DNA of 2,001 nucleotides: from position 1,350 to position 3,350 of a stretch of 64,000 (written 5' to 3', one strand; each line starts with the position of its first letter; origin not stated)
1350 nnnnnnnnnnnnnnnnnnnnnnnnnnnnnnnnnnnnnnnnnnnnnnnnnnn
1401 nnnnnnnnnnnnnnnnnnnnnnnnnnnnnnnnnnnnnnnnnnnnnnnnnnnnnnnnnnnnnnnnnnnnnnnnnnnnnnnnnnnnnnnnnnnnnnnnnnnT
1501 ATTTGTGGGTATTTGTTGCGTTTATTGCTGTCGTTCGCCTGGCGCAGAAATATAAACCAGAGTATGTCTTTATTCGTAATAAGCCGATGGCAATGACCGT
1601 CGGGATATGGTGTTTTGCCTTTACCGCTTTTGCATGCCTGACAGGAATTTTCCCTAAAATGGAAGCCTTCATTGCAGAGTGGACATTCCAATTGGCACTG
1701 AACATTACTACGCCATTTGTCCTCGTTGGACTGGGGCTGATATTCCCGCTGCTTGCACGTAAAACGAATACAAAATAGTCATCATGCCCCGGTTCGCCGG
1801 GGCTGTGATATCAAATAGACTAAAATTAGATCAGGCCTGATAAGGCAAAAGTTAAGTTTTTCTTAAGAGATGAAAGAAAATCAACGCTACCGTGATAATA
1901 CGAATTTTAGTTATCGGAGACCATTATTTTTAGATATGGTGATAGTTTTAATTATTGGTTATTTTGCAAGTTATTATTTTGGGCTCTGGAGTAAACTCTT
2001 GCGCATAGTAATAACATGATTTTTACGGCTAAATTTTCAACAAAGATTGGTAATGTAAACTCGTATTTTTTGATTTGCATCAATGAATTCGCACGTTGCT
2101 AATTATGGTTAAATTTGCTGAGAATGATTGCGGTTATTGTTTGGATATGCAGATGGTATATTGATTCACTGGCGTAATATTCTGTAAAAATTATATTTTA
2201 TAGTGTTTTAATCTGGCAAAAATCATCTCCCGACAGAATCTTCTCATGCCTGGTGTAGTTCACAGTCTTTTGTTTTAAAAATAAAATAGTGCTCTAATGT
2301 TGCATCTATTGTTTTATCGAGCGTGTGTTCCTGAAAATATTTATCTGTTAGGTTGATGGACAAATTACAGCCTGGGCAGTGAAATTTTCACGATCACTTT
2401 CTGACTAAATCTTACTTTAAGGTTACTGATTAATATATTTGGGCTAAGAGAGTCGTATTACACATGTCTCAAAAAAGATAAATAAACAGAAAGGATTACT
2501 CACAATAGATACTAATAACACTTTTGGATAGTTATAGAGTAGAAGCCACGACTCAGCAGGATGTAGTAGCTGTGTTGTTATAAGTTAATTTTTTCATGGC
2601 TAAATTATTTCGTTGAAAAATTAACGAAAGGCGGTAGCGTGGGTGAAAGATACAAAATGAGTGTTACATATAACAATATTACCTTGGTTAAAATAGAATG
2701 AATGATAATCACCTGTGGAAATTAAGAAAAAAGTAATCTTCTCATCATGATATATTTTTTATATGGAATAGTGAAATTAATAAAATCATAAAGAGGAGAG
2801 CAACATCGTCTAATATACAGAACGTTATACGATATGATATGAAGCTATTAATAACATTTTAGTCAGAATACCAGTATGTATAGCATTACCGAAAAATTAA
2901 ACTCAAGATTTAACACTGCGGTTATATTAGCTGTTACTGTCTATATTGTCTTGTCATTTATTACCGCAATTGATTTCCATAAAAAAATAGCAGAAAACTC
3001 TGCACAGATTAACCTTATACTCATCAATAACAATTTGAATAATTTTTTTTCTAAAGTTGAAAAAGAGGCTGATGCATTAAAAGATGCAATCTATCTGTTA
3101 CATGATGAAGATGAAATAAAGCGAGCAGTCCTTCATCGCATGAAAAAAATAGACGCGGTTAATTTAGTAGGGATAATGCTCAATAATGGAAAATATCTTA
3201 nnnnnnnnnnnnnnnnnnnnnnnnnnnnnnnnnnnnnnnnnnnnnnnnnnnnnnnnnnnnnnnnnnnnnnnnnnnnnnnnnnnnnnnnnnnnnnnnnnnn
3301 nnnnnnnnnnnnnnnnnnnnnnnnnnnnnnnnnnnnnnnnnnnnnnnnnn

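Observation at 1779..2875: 1.1 kb AT-rich ORF-free leader and absence of any mobility gene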

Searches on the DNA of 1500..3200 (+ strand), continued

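Call 20: search_dna_similar(query=window:1810-2875:+, collection=ecoli_genomes, mode=distant, max_evalue=0.001, max_rows=30)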
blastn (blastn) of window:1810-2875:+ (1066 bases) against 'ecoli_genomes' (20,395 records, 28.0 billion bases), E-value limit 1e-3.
Records with a match: 9; places in all: 9; records where one place covers at least 80% of the query: 9.
Genomes with a match: 9 of 5426; with a place that covers at least 80% of the query: 9. Places per genome that has any: lowest 1, median 1, highest 1. On chromosomes: 9 places; on plasmids: 0.
Best place of each record, by identity: 90-95% 2; 60-80% 7.
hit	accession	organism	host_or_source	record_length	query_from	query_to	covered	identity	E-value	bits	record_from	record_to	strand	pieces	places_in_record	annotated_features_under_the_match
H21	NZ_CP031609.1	Escherichia coli strain N3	Homo sapiens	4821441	1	1066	100%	93.5%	0e+0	1599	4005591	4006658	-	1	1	none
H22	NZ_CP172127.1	Escherichia coli strain GF43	chicken meat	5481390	1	1066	100%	93.5%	0e+0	1599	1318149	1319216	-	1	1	none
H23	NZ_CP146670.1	Escherichia coli strain MS 21-1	Homo sapiens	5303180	4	1066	100%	72.4%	3e-159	571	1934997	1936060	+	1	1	none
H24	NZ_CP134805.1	Escherichia coli strain E7-1N7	agricultural environment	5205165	4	1066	100%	72.4%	5e-157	563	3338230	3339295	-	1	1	none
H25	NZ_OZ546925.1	Escherichia coli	Homo sapiens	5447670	4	1066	100%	72.3%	5e-157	564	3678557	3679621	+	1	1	none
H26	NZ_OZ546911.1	Escherichia coli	Homo sapiens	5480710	4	1066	100%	72.3%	5e-157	564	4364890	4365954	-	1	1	none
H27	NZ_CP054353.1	Escherichia coli strain SCU-172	Homo sapiens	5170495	4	1066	100%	72.2%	6e-156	560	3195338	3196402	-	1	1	none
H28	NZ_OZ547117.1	Escherichia coli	Homo sapiens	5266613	4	1066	100%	72.2%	6e-156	560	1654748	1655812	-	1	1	none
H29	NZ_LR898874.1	Escherichia coli strain MSB1_4I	Homo sapiens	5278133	4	1066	100%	72.2%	6e-156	560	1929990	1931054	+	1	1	none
